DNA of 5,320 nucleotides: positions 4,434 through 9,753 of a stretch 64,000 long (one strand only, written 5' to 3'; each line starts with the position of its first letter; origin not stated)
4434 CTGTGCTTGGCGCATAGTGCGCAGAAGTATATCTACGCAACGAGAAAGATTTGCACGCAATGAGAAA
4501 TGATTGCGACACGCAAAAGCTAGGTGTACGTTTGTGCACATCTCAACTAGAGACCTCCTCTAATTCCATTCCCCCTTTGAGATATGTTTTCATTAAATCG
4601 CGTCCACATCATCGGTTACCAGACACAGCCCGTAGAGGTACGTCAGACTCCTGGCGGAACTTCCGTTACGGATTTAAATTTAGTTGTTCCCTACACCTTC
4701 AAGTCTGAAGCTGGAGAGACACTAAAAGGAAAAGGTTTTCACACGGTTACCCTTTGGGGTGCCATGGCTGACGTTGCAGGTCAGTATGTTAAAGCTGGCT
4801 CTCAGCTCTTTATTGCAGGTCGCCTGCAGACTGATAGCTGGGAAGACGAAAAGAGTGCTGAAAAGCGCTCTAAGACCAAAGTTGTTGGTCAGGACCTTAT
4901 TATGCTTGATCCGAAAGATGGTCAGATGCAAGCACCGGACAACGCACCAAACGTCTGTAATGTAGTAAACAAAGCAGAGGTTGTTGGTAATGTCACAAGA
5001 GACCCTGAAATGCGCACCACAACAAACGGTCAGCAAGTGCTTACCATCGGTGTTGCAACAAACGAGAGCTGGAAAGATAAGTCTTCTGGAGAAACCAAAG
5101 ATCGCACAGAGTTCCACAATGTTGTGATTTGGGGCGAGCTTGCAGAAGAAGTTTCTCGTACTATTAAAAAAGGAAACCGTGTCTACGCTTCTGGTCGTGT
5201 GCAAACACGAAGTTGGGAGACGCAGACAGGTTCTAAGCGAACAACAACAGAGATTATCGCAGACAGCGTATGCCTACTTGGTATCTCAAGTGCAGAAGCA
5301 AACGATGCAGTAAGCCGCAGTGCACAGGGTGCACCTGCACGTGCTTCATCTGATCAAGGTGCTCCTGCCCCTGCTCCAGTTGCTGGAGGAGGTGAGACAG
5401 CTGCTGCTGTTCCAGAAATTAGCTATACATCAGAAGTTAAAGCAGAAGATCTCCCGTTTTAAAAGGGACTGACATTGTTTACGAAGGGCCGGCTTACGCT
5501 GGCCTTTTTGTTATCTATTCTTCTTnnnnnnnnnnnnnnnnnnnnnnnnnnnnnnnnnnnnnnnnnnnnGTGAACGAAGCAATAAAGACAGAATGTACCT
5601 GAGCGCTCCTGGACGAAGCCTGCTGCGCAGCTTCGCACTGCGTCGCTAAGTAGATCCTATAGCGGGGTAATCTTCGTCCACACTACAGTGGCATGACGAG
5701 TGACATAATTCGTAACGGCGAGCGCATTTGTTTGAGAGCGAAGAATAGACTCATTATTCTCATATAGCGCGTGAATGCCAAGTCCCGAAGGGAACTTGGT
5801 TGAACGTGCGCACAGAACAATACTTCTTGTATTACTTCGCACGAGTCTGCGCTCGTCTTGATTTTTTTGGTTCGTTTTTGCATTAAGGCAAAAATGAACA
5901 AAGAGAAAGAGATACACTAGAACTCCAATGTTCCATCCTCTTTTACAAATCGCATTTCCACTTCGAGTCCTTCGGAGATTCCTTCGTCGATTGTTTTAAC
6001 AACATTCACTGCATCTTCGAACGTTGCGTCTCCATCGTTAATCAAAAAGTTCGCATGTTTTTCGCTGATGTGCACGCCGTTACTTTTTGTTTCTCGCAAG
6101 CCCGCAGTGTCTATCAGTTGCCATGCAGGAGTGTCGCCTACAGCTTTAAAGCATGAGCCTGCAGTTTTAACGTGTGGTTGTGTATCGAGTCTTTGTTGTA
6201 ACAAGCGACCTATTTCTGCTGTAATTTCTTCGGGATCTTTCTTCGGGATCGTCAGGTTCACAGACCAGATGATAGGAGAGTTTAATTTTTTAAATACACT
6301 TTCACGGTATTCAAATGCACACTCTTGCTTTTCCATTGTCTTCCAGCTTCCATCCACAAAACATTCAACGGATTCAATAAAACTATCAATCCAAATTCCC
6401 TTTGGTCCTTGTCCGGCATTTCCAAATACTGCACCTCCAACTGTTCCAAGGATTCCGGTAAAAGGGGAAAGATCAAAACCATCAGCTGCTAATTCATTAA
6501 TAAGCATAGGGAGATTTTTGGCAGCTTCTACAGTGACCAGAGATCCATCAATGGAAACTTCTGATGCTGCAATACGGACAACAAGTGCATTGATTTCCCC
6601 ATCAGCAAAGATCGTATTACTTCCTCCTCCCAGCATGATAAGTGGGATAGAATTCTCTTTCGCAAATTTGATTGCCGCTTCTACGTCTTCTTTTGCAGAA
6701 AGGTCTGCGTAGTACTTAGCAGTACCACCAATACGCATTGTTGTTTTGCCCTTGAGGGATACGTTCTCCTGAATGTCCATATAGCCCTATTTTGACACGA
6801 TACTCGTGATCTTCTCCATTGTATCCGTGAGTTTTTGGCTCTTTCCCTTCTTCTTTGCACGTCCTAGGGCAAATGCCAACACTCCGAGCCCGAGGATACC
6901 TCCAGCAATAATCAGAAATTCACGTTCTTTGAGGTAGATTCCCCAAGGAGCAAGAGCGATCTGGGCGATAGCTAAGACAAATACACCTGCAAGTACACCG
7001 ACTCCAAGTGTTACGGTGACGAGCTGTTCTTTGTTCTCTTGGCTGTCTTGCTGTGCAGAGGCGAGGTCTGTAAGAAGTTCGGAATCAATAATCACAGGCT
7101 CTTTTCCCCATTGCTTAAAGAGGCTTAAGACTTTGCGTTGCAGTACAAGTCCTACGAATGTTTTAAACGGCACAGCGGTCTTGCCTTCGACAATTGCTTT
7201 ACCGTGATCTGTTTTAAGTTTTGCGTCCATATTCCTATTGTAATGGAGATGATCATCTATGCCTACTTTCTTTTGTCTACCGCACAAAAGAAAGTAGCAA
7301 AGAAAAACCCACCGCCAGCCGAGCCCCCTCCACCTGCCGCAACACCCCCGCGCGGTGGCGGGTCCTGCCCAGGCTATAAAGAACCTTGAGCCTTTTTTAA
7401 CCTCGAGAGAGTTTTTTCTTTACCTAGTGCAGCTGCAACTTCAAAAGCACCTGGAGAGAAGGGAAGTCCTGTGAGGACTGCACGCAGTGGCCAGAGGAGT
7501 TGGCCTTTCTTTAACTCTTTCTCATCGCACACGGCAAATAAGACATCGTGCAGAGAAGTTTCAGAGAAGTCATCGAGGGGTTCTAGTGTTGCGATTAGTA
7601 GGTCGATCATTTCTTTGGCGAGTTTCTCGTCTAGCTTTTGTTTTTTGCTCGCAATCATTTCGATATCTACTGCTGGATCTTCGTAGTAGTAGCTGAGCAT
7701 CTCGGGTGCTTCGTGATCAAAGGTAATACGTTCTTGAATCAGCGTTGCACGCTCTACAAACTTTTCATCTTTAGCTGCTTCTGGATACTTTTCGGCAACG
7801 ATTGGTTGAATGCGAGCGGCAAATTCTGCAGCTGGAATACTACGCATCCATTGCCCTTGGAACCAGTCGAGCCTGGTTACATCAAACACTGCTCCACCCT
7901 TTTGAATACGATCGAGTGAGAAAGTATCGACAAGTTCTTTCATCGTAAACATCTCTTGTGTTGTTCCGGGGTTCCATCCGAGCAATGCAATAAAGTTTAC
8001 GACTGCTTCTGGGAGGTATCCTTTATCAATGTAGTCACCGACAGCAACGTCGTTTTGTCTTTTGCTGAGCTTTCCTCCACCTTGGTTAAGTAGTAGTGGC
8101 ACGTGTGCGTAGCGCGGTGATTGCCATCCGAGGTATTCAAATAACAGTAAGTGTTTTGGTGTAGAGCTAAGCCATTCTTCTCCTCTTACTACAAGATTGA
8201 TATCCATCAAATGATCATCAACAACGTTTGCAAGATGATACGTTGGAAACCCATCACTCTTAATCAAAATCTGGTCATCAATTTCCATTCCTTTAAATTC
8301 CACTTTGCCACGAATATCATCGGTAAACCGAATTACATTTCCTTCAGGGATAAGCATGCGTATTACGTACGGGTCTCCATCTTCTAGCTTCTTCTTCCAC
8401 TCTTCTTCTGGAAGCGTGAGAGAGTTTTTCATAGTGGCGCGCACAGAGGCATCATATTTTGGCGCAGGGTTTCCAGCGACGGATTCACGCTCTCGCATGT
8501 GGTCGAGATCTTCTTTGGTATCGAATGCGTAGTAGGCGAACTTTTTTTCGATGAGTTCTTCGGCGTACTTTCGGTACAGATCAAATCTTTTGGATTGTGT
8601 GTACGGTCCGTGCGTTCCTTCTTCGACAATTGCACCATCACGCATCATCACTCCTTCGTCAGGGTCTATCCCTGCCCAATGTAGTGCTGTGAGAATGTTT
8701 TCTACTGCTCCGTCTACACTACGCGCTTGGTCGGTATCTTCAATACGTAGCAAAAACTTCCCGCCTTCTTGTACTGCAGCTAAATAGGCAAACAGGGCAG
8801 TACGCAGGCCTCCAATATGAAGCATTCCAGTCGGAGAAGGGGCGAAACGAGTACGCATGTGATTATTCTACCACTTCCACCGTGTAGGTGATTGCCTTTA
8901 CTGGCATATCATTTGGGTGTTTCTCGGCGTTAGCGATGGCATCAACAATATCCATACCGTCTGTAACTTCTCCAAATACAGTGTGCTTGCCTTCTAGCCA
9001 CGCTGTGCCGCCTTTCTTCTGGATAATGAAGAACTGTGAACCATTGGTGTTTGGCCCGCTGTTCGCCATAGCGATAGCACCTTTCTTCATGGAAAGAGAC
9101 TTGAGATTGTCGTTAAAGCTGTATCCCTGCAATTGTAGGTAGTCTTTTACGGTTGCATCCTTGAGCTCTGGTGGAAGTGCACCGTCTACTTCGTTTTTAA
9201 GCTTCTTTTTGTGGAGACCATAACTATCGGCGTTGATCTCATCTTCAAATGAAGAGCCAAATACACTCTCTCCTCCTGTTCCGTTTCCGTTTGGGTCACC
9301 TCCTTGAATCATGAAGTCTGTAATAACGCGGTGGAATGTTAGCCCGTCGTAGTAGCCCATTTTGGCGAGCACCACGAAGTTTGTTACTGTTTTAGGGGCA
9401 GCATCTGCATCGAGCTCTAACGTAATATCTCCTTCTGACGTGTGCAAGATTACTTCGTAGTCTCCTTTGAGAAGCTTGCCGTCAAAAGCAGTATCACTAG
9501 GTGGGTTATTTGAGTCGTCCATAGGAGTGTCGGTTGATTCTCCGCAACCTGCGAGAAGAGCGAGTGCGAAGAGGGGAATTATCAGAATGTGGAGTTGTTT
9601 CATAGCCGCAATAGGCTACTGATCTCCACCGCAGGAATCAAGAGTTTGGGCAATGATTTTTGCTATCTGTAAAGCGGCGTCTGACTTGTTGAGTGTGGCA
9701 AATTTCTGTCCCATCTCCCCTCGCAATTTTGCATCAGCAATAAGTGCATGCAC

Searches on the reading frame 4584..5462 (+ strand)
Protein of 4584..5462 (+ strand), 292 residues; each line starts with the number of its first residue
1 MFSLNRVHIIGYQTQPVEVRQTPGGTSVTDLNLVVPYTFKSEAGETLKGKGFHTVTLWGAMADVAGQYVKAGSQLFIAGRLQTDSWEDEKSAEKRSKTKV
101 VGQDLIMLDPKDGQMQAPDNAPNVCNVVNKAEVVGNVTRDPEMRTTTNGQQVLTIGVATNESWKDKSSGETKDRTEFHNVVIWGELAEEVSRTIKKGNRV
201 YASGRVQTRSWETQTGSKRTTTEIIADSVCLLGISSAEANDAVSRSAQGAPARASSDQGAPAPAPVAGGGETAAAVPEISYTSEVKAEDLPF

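Call 39: search_protein_families(library=pfam, proteins=[window:4584-5462:+], max_evalue=0.001)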
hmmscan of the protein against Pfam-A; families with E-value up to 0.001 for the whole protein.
window:4584-5462:+ (292 aa): 3 families
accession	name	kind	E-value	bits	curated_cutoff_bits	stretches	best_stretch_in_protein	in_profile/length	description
PF00436.31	SSB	-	1.6e-57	192.4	26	2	128-230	1-102/104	Single-strand binding protein family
PF01336.31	tRNA_anti-codon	-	3.2e-05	24.2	27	1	172-229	23-72/75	OB-fold nucleic acid binding domain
PF22657.2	SSB_1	-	0.001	19.7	27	0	129-210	1-79/91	Another single-strand binding protein family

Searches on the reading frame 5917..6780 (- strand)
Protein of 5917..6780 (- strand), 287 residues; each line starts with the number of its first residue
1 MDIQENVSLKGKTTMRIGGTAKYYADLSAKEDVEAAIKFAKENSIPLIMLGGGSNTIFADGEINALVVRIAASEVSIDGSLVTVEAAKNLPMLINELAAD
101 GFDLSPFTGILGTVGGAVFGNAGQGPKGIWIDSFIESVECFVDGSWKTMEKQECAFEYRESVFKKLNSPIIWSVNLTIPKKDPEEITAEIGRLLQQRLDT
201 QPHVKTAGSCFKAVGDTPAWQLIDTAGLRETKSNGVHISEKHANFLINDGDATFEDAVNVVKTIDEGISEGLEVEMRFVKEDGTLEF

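Call 39: search_protein_families(library=pfam, proteins=[window:5917-6780:-], max_evalue=0.001)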
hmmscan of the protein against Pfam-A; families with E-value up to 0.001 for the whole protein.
window:5917-6780:- (287 aa): 2 families
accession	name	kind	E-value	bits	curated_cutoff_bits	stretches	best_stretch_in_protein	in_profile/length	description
PF02873.21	MurB_C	-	3.4e-21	75.7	27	1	185-276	1-92/99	UDP-N-acetylenolpyruvoylglucosamine reductase, C-terminal domain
PF01565.28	FAD_binding_4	-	8.6e-15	55.1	26.4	1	27-139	7-127/139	FAD binding domain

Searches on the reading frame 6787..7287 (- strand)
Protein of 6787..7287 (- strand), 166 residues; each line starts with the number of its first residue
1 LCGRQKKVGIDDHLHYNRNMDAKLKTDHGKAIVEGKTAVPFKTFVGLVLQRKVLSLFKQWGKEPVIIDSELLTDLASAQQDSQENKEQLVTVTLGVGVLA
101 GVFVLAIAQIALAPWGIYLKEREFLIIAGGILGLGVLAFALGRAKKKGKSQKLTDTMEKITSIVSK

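Call 73: search_protein_families(library=pfam, proteins=[window:6787-7287:-], max_evalue=0.001)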
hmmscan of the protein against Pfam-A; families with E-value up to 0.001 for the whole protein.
window:6787-7287:- (166 aa): 1 family
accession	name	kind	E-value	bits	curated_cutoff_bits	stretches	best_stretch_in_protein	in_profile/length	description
PF07332.16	Phage_holin_3_6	-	7.7e-06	26.4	28.4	1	75-161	19-109/116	Putative Actinobacterial Holin-X, holin superfamily III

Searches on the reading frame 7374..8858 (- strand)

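Call 39: search_protein_families(library=pfam, proteins=[window:7374-8858:-], max_evalue=0.001)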
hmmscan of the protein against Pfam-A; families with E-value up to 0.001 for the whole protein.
window:7374-8858:- (494 aa): 2 families
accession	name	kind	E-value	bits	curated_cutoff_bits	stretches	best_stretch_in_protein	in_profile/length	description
PF00749.27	tRNA-synt_1c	-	2.7e-96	322.6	23.4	1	2-332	3-314/314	tRNA synthetases class I (E and Q), catalytic domain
PF19269.4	Anticodon_2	-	3.4e-33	115.5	23.6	1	345-490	1-140/141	Anticodon binding domain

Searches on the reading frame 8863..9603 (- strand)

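Call 39: search_protein_families(library=pfam, proteins=[window:8863-9603:-], max_evalue=0.001)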
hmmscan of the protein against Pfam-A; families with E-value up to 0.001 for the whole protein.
window:8863-9603:- (246 aa): 1 family
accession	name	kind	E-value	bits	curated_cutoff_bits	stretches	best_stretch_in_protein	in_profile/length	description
PF00160.26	Pro_isomerase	-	1.3e-46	159.1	21.7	1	52-239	3-153/159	Cyclophilin type peptidyl-prolyl cis-trans isomerase/CLD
